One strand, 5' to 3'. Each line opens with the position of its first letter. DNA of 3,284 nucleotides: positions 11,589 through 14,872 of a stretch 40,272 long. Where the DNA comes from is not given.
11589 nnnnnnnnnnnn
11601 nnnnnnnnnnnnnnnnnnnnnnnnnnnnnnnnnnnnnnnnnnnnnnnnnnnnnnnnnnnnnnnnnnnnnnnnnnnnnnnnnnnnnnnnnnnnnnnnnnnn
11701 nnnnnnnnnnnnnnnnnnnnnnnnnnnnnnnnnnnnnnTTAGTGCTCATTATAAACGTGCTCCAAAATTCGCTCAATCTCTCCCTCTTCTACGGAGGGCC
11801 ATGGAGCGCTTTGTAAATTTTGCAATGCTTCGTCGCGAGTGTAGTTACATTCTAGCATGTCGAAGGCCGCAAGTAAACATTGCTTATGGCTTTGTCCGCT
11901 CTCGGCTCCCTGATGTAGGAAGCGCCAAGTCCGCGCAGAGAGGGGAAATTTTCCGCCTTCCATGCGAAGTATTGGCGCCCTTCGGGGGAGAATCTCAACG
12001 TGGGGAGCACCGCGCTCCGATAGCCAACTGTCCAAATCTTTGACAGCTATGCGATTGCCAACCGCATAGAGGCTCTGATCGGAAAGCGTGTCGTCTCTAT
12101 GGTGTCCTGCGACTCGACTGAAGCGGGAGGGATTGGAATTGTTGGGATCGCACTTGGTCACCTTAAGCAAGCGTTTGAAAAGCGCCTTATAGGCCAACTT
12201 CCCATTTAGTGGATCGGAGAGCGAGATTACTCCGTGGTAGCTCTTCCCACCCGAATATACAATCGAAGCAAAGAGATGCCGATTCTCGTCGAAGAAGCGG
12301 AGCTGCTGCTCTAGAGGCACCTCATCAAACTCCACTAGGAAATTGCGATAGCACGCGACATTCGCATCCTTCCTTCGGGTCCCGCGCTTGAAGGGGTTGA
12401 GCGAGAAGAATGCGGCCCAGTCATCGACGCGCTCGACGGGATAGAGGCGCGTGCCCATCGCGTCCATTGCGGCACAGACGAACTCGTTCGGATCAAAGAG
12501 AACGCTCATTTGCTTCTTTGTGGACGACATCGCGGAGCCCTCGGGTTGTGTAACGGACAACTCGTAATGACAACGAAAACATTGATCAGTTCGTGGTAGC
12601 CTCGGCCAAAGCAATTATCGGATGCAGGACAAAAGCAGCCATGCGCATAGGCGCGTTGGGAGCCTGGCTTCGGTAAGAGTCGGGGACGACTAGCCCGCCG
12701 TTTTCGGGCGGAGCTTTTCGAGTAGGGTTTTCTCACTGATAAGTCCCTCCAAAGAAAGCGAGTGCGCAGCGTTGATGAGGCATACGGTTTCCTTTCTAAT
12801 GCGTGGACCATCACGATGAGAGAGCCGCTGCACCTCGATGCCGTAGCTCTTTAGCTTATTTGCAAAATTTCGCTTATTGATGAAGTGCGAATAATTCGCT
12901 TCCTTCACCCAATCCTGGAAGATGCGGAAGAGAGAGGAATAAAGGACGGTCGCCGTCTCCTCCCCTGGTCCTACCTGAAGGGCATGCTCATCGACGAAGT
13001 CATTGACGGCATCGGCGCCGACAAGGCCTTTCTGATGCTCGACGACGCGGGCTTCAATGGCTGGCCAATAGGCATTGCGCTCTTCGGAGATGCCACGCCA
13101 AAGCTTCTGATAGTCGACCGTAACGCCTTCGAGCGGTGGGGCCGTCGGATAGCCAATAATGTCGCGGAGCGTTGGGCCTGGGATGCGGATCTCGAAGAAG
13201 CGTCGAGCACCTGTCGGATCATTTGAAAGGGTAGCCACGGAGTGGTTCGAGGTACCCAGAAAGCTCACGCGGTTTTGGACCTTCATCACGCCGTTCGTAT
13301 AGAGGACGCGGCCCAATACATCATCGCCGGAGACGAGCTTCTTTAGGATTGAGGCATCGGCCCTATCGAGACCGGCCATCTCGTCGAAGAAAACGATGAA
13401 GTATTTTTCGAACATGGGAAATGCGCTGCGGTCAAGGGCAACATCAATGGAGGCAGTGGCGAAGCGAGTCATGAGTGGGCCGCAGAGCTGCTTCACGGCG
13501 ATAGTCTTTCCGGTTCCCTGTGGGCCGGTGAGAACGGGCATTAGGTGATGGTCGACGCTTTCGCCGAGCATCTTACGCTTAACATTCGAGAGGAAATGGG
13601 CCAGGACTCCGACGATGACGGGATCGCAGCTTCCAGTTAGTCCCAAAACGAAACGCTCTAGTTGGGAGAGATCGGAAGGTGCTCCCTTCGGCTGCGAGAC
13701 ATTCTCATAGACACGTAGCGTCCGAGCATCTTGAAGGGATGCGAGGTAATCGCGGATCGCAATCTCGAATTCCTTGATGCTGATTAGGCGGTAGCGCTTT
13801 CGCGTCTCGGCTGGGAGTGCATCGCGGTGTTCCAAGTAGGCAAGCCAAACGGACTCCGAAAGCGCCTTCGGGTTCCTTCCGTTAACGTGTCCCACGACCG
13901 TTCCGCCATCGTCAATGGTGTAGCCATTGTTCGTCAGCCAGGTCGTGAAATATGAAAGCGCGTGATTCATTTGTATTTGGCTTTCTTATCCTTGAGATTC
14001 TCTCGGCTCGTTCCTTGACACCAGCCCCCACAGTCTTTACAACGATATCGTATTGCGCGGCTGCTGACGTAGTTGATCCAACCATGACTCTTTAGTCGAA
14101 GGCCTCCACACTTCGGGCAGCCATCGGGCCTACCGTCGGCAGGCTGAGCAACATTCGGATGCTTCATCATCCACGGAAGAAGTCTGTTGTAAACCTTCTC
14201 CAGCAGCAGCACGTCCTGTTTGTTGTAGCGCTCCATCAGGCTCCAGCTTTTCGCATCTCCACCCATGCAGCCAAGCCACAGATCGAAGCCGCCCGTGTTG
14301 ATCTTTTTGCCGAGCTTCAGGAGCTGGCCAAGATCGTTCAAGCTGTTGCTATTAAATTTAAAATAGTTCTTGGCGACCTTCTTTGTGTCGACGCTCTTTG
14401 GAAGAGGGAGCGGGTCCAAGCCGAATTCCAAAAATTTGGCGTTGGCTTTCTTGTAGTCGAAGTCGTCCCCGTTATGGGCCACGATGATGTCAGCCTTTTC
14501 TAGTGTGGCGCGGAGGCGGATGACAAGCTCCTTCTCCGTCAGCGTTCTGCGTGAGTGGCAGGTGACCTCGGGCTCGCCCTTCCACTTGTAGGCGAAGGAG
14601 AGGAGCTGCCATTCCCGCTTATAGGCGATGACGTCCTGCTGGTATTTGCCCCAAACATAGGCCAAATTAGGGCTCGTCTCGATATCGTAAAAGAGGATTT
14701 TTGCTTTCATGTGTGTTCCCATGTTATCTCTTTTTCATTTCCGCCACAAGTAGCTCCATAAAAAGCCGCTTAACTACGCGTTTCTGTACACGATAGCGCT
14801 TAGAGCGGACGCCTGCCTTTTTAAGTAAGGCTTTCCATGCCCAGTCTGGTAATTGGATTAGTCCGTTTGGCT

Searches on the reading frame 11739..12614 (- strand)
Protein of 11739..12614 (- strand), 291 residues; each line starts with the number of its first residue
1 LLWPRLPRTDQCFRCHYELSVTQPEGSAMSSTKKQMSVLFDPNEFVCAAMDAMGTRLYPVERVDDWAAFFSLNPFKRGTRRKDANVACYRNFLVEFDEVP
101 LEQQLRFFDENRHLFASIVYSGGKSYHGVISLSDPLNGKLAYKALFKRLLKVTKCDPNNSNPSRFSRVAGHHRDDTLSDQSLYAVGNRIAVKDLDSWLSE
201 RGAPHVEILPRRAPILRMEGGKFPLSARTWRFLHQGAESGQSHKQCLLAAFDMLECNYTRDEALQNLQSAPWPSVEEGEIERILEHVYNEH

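Call 39: search_protein_families(library=pfam, proteins=[window:11739-12614:-], max_evalue=0.01)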
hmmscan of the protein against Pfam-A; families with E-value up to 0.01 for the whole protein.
window:11739-12614:- (291 aa): 0 families

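Call 42: search_protein_families(library=phrogs, proteins=[window:11739-12614:-], max_evalue=0.01)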
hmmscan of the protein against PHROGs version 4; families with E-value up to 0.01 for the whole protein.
window:11739-12614:- (291 aa): 2 families
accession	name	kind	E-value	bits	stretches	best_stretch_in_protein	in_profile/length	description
phrog_2597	-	DNA, RNA and nucleotide metabolism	3.3e-13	50.1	1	68-197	201-328/747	DNA primase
phrog_36873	-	DNA, RNA and nucleotide metabolism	0.00021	20.1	1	82-172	77-167/1082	DNA helicase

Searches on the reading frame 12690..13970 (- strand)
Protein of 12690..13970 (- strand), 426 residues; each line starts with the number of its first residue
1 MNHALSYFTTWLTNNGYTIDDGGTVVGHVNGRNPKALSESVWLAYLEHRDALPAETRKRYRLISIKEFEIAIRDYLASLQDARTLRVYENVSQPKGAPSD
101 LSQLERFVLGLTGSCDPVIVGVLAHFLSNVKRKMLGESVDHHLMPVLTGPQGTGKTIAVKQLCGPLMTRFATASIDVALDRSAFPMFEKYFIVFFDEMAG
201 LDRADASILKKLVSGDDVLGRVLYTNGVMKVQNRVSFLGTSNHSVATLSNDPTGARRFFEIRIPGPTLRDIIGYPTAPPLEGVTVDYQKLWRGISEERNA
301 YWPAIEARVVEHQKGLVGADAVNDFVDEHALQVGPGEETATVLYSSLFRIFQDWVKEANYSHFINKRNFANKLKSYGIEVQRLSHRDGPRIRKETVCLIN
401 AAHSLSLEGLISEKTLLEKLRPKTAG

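Call 8: search_protein_families(library=phrogs, proteins=[window:12690-13970:-])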
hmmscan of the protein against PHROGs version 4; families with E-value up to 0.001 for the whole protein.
window:12690-13970:- (426 aa): 7 families
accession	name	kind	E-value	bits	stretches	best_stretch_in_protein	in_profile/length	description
phrog_15962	-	DNA, RNA and nucleotide metabolism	2.3e-15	56.9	1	123-263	538-672/835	DNA primase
phrog_1313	-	DNA, RNA and nucleotide metabolism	9.4e-15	55.5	1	139-262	292-410/568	DNA helicase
phrog_256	-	DNA, RNA and nucleotide metabolism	2.7e-12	47.1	1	128-263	508-636/798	DNA helicase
phrog_16593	-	DNA, RNA and nucleotide metabolism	2.2e-10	40.6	1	139-263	556-678/823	DNA primase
phrog_1156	-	DNA, RNA and nucleotide metabolism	6.5e-08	32.6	1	136-258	552-679/855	DNA primase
phrog_1829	-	DNA, RNA and nucleotide metabolism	9.8e-08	31.6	1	124-259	486-622/772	DNA primase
phrog_2249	-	DNA, RNA and nucleotide metabolism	0.00044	20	1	145-264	529-645/802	DNA primase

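Call 25: search_protein_families(library=pfam, proteins=[window:12690-13970:-], max_evalue=0.01)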
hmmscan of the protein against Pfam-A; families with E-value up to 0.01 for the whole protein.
window:12690-13970:- (426 aa): 6 families
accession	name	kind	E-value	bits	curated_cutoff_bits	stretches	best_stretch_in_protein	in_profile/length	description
PF05272.17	VapE-like_dom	-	1.8e-18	67.2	25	1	125-263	35-167/217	Virulence-associated protein E-like domain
PF19263.5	DUF5906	-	4e-09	37.6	27.6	1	147-257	1-114/114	Family of unknown function (DUF5906)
PF03288.22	Pox_D5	-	0.00015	22.6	21.4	1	319-376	3-56/86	Poxvirus D5 protein-like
PF00004.35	AAA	-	0.0029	18.5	21.2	0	146-204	2-72/131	ATPase family associated with various cellular activities (AAA)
PF13191.12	AAA_16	-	0.0031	18.5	32.6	0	146-166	28-48/167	AAA ATPase domain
PF21068.3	ATPgraspMvdD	-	0.005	17.3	27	1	39-91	68-120/121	MvdD pre-ATP grasp domain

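Call 47: find_related_loci(query=window:12690-13970:-, collection=metagenome_contigs, flank=10000)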
Query window:12690-13970:- (426 aa) in metagenome_contigs; peptide patterns used: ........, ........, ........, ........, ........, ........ (x = any residue, [..] = any of these).
131 stretches matched a pattern, but none encodes a relative of the query by tblastn (E <= 1e-3).

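Call 48: find_homologous_proteins(query=window:12690-13970:-, max_evalue=1e-10)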
Query window:12690-13970:- (426 aa): 12 proteins with E <= 1e-10 among 8000 candidates.
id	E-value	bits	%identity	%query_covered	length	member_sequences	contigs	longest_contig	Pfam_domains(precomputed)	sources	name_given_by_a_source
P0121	1.0e-285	965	100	100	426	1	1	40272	PF19263.6,PF05272.18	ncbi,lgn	-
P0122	2.6e-226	769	80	99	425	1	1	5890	PF19263.6,PF05272.18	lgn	-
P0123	1.8e-69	253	38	98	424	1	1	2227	PF19263.6,PF05272.18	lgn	-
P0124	4.6e-57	212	33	99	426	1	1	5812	PF19263.6,PF05272.18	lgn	-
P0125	1.1e-50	191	36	73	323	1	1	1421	PF19263.6,PF05272.18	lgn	-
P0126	3.6e-49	186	40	66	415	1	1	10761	PF19263.6,PF05272.18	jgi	jgi:hypothetical protein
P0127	6.9e-41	159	29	90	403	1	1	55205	PF19263.6,PF05272.18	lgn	-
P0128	2.2e-39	154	31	81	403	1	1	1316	PF19263.6,PF05272.18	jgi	jgi:hypothetical protein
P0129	3.7e-39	153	30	86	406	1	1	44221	PF19263.6,PF05272.18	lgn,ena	-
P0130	6.1e-39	152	31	79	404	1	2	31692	PF05272.18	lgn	-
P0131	6.4e-37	146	30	88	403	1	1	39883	PF19263.6,PF05272.18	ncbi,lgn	-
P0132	6.2e-36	142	29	91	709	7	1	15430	PF19263.6,PF05272.18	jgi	-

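Call 51: find_encoding_contigs(protein=P0122, flank=10000, max_places=3)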
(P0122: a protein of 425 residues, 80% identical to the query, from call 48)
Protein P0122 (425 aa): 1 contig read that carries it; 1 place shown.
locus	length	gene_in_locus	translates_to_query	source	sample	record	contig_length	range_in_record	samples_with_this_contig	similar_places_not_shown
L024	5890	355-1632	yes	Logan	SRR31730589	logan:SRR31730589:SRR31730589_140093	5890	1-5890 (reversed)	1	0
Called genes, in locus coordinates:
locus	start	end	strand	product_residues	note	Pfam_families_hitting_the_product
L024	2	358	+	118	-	?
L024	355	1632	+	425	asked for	PF05272:VapE-like_dom, PF19263:DUF5906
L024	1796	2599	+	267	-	-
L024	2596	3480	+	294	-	-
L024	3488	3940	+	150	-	-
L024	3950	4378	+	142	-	PF18909:dGTP_diPhyd_N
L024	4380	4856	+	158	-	PF25109:HAD_PNKP (faint), PF24694:LNS2_PITM1-3 (weak)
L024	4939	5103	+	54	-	-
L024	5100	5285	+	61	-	-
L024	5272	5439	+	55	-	-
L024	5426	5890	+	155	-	?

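Call 62: search_dna_similar(query=window:12690-13970:-, collection=phages, mode=protein, max_rows=20)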
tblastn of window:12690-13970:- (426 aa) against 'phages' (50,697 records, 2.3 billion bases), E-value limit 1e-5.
Records with a match: 77; places in all: 77; records where one place covers at least 80% of the query: 0.
Best place of each record, by identity: <60% 77.
By first word of the organism name: Bacteroides 49; Bacteriophage 9; Enterococcus 4; Gordonia 3; Blautia 3; Faecalimonas 2; Fusobacterium 1; Christensenellales 1; Ralstonia 1; Ruminococcus 1; and 3 more.
By host as written in the record: - 9; Bacteroides thetaiotaomicron DA638 8; Bacteroides thetaiotaomicron VPI-5482 6; Enterococcus faecalis 4; Gordonia terrae 3612 3; Blautia sp. 3; Bacteroides thetaiotaomicron DA681 3; Bacteroides thetaiotaomicron BSC401 3; and 33 more.
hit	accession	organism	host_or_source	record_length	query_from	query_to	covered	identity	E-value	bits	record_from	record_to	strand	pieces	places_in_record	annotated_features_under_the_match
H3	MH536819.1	Gordonia phage Fury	Gordonia terrae 3612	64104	147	394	58%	25.5%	2e-6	57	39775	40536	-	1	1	60: DNA primase/polymerase/helicase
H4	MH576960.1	Gordonia phage Pleakley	Gordonia terrae 3612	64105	147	394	58%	25.5%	2e-6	57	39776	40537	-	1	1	60: DNA primase/polymerase/helicase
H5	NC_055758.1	Gordonia phage Pleakley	Gordonia terrae 3612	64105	147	394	58%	25.5%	2e-6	57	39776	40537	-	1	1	60: DNA primase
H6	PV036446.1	Faecalimonas phage NatCom_33527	Faecalimonas sp.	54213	19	269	59%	23.9%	2e-9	66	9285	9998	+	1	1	DNA helicase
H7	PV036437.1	Blautia phage NatCom_27009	Blautia sp.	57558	19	269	59%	23.9%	2e-9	66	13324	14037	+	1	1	DNA helicase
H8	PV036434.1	Blautia phage NatCom_24097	Blautia sp.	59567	19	269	59%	23.9%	2e-9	66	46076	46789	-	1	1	DNA helicase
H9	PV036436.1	Faecalimonas phage NatCom_26447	Faecalimonas sp.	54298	70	269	47%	24.5%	2e-9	66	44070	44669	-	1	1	DNA helicase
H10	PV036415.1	Blautia phage NatCom_2932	Blautia sp.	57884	70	269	47%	24.5%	2e-9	66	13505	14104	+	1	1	DNA helicase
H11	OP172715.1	Bacteroides phage BT528P1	Bacteroides thetaiotaomicron DA528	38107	103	291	44%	24.4%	7e-8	61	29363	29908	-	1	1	hypothetical protein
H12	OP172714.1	Bacteroides phage BT498P1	Bacteroides thetaiotaomicron DA498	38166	103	291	44%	24.4%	7e-8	61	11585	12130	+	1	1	hypothetical protein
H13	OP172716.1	Bacteroides phage BT528P2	Bacteroides thetaiotaomicron DA528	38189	103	291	44%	24.4%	7e-8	61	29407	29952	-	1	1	hypothetical protein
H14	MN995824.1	Enterococcus phage EFP1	Enterococcus faecalis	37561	103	302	47%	22.9%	1e-6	57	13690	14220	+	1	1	record has no annotation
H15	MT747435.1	Enterococcus phage AE4_2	Enterococcus faecalis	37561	103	302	47%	22.9%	1e-6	57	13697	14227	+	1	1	DNA primase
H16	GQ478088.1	Enterococcus phage phiFL4A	Enterococcus faecalis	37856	103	302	47%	22.9%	1e-6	57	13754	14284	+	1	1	gp26: VirE domain protein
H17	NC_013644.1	Enterococcus phage phiFL4A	Enterococcus faecalis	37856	103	302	47%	22.9%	1e-6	57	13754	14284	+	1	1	gp26: DNA helicase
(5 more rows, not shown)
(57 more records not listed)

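Call 77: search_solved_structures(query=window:12690-13970:-, max_evalue=1)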
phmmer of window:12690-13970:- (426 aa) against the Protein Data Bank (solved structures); distinct sequences matched with E-value up to 1: 13.
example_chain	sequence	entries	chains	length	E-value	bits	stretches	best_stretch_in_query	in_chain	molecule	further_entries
7pds_A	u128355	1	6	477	0.012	17.8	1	138-262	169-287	Similar to D. nodosus vapE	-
1in5_A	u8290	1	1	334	0.22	13.7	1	132-213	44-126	HOLLIDAY JUNCTION DNA HELICASE RUVB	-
1j7k_A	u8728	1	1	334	0.22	13.7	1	132-213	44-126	HOLLIDAY JUNCTION DNA HELICASE RUVB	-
1in4_A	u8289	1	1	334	0.23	13.6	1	132-213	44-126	HOLLIDAY JUNCTION DNA HELICASE RUVB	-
1in8_A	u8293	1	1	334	0.24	13.6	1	132-213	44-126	HOLLIDAY JUNCTION DNA HELICASE RUVB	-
1in7_A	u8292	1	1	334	0.24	13.6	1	132-213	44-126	HOLLIDAY JUNCTION DNA HELICASE RUVB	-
5z3q_B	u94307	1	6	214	0.25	13.5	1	146-259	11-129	PV-2C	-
1in6_A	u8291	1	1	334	0.59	12.3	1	132-213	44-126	HOLLIDAY JUNCTION DNA HELICASE RUVB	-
6nyy_A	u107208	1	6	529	0.78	11.9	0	124-174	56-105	AFG3-like protein 2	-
5yv5_A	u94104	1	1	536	0.78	11.9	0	145-169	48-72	ATPase RIL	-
1yqt_A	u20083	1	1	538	0.79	11.9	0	145-169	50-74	RNase l inhibitor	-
3j15_B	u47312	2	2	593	0.8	11.8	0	146-169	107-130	ABC transporter ATP-binding protein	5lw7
3bk7_A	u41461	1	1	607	0.85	11.8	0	146-169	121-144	ABC transporter ATP-binding protein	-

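Call 87: predict_structure(alignment_id=A1)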
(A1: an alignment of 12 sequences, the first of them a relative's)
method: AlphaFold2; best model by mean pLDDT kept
length: 426 residues; sequences in the alignment: 12
mean_pLDDT: 81.6   pTM: 0.67
mean pLDDT of the five models: 81.6, 81.4, 81.3, 80.8, 80.5
residues with pLDDT >= 90: 133; 70-90: 217; 50-70: 56; < 50: 20
segments of 3 or more residues with pLDDT < 50: 411-426
pLDDT, mean of each block of 10 residues (from residue 1): 92 92 83 88 95 91 93 88 88 90 95 92 94 87 86 90 89 78 70 80 66 71 61 84 65 64 88 76 87 91 86 63 86 86 89 81 78 85 79 87 72 47 36
secondary structure, 60 per line:
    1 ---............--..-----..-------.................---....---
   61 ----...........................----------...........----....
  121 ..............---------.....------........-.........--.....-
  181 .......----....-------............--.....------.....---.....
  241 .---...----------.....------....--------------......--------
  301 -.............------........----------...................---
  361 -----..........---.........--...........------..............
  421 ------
elements in order: H4-15 H34-50 H54-57 H65-91 H102-112 H117-134 E144-148 H155-162 H164-169 E170-172 H175-179 H181-187 E192-195 H203-214 E217-221 E228-232 E236-241 E258-262 H269-272 H287-292 H302-314 H321-328 E339-343 H344-357 H366-375 E379-387 E390-400 H407-420

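Call 89: fold_search(model_id=the predicted structure, library=pdb)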
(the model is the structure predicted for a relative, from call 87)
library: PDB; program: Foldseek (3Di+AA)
matches with E <= 10: 1204; with E <= 0.001: 208
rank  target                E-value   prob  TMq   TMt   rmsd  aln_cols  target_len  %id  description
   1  7pds_C                1.6e-09  1.00  0.54  0.51   6.9       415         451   15  The structure of PriRep1 with dsDNA (released 2022-07-13)
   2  7pds_F                1.7e-09  1.00  0.51  0.48   7.9       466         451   13  The structure of PriRep1 with dsDNA (released 2022-07-13)
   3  7pds_D                2.6e-09  1.00  0.53  0.51   7.0       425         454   15  The structure of PriRep1 with dsDNA (released 2022-07-13)
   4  7pds_B                8.1e-09  1.00  0.51  0.49   7.5       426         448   14  The structure of PriRep1 with dsDNA (released 2022-07-13)
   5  7pds_A                8.5e-09  1.00  0.52  0.49   7.2       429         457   14  The structure of PriRep1 with dsDNA (released 2022-07-13)
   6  7pds_E                2.3e-08  1.00  0.50  0.47   7.2       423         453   13  The structure of PriRep1 with dsDNA (released 2022-07-13)
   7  6k9c_B                2.6e-08  1.00  0.40  0.41   8.7       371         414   14  The apo structure of NrS-1 C terminal region (305-718) (released 2020-04-08)
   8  6lrb_D                3.1e-08  1.00  0.44  0.45   8.7       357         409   13  The A form apo structure of NrS-1 C terminal region-CTR (released 2020-04-08)
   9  8iqi_A                3.4e-08  1.00  0.41  0.22  14.4       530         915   13  Structure of Full-Length AsfvPrimPol in Complex-Form (released 2023-07-26)
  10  9ivf_A                4.9e-08  1.00  0.48  0.34  13.3       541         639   13  Structure of Full-Length AsfvPrimPol with polyT DNA (released 2025-12-24)
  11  6lrb_A                5.8e-08  1.00  0.43  0.45   8.9       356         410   14  The A form apo structure of NrS-1 C terminal region-CTR (released 2020-04-08)
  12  6lrb_B                5.8e-08  1.00  0.43  0.44   8.7       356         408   15  The A form apo structure of NrS-1 C terminal region-CTR (released 2020-04-08)
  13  6lrb_F                6.1e-08  1.00  0.43  0.44   8.8       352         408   15  The A form apo structure of NrS-1 C terminal region-CTR (released 2020-04-08)
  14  8iqi_C                1.0e-07  1.00  0.48  0.25  19.5       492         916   13  Structure of Full-Length AsfvPrimPol in Complex-Form (released 2023-07-26)
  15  6k9c_A                1.1e-07  1.00  0.40  0.41   8.9       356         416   15  The apo structure of NrS-1 C terminal region (305-718) (released 2020-04-08)
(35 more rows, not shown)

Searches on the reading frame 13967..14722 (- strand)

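Call 8: search_protein_families(library=phrogs, proteins=[window:13967-14722:-])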
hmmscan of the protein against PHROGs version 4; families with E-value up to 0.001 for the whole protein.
window:13967-14722:- (251 aa): 3 families
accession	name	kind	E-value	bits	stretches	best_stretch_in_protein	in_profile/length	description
phrog_403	-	DNA, RNA and nucleotide metabolism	5.6e-73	246.6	1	4-248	62-314/321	DNA polymerase exonuclease subunit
phrog_17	-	DNA, RNA and nucleotide metabolism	2.2e-15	56.7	1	4-188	667-831/1445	DNA polymerase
phrog_192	-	DNA, RNA and nucleotide metabolism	5e-05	23.8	1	69-132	180-241/397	DNA polymerase exonuclease subunit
